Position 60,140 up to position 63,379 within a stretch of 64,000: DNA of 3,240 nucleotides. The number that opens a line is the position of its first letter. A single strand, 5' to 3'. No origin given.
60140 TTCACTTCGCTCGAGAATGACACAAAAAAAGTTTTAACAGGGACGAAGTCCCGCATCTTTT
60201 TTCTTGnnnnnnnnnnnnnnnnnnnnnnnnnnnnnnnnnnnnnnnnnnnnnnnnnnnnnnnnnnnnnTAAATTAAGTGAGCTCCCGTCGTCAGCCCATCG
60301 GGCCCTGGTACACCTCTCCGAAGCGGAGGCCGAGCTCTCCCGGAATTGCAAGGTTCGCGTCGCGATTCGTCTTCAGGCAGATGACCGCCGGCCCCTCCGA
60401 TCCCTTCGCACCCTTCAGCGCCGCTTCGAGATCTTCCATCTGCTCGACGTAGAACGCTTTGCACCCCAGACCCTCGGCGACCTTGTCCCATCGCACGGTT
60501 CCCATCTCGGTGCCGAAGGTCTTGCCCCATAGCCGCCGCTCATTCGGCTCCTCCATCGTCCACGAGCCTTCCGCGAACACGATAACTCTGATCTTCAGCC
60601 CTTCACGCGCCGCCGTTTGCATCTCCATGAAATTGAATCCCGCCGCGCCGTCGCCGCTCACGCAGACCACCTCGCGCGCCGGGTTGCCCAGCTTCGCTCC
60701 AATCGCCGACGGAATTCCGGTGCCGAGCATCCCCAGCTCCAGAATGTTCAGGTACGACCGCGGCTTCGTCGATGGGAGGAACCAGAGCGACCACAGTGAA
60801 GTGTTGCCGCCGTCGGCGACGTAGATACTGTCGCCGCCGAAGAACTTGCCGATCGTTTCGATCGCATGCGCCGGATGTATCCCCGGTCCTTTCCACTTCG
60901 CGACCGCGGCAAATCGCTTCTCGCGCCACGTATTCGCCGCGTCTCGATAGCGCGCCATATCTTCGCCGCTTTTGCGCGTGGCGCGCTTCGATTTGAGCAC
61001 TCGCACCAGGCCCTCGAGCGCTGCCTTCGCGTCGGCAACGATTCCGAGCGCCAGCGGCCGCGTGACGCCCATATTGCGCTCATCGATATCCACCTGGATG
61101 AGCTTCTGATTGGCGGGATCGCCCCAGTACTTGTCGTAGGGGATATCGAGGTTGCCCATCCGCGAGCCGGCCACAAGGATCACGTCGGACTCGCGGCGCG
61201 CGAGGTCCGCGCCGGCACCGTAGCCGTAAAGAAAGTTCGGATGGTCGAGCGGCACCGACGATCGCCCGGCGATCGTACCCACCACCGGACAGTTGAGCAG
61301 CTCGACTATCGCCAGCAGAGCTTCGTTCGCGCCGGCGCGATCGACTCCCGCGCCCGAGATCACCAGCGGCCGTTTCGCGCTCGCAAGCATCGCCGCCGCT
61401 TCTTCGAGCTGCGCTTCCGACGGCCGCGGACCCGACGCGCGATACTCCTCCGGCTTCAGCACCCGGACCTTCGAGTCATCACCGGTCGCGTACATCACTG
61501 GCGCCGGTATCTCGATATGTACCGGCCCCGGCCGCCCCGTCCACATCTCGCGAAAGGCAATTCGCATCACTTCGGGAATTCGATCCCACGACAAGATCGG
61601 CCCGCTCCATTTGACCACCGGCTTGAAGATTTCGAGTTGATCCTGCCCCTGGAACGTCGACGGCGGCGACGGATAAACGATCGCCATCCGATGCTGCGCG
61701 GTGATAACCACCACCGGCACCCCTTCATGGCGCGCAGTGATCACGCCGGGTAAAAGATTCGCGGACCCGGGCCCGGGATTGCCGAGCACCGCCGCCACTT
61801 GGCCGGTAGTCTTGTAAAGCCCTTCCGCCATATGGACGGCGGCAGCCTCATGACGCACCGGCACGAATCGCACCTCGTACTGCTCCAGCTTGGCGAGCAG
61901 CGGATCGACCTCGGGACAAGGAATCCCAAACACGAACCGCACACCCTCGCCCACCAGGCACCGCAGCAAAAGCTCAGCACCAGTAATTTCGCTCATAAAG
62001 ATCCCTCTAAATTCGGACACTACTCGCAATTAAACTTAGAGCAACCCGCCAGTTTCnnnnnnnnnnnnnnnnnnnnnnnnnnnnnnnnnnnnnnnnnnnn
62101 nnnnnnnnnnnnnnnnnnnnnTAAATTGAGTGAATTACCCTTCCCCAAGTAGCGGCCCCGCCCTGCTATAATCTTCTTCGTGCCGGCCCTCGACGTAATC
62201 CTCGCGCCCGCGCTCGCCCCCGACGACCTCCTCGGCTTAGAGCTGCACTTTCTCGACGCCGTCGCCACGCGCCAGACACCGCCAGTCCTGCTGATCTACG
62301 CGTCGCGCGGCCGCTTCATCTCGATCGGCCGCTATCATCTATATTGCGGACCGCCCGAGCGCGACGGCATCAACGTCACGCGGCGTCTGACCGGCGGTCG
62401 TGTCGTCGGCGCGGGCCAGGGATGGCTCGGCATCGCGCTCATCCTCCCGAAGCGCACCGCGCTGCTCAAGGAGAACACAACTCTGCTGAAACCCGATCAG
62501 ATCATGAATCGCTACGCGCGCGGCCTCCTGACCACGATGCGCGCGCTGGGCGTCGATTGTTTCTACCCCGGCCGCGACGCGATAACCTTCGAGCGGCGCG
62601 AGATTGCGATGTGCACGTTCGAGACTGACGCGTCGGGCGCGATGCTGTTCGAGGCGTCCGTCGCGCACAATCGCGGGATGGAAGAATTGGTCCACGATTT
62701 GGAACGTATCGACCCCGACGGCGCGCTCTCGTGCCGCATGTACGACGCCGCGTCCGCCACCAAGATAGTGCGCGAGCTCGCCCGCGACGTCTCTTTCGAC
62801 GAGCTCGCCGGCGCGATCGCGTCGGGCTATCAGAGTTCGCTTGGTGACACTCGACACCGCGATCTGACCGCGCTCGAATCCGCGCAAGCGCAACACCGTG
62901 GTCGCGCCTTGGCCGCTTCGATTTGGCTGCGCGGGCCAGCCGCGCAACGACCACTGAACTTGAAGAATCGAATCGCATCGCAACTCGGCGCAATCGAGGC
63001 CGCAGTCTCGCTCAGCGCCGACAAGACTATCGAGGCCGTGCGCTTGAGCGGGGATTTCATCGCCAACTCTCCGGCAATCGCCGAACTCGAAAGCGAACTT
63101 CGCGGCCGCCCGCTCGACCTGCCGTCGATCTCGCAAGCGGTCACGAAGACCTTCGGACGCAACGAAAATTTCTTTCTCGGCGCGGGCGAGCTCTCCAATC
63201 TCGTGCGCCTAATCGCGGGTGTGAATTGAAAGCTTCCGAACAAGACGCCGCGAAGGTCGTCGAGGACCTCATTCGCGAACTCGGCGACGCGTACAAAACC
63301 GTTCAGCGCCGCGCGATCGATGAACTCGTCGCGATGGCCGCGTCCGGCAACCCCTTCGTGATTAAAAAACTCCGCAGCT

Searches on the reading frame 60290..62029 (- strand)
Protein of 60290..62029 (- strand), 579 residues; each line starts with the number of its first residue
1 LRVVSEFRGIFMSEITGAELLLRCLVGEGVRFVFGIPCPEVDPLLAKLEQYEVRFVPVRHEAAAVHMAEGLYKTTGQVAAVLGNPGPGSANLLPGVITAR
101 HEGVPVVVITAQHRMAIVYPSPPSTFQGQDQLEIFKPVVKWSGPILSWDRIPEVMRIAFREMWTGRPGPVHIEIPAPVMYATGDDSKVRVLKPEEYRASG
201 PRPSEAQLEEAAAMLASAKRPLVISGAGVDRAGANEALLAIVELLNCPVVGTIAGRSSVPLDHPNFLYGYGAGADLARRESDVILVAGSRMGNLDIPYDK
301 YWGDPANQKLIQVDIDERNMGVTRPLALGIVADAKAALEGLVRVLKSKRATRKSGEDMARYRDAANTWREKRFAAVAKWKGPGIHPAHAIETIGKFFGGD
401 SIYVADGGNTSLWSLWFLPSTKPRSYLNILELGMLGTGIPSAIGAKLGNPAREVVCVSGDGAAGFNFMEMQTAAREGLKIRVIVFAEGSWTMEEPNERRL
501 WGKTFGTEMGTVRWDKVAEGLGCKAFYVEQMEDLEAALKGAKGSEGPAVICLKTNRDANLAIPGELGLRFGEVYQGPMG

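Call 10: search_protein_families(library=pfam, proteins=[window:60290-62029:-], max_evalue=0.001)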
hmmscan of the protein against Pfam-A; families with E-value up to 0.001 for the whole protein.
window:60290-62029:- (579 aa): 3 families
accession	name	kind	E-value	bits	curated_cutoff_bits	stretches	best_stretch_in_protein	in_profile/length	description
PF02775.26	TPP_enzyme_C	-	4.8e-32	111.3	21.9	1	406-550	1-149/151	Thiamine pyrophosphate enzyme, C-terminal TPP binding domain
PF00205.28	TPP_enzyme_M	-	5.5e-30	104.3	30.4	1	208-341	1-137/137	Thiamine pyrophosphate enzyme, central domain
PF02776.23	TPP_enzyme_N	-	9.1e-30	103.3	26.8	1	16-123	2-107/119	Thiamine pyrophosphate enzyme, N-terminal TPP binding domain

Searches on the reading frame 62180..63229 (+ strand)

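Call 10: search_protein_families(library=pfam, proteins=[window:62180-63229:+], max_evalue=0.001)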
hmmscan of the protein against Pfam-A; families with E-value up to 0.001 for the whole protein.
window:62180-63229:+ (349 aa): 2 families
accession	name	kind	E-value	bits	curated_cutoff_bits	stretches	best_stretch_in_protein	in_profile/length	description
PF21948.1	LplA-B_cat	-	7.4e-08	33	27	1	18-215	6-197/200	Lipoyl protein ligase A/B catalytic domain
PF10437.14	Lip_prot_lig_C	-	8.4e-05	22.9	24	1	263-324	8-67/85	Bacterial lipoate protein ligase C-terminus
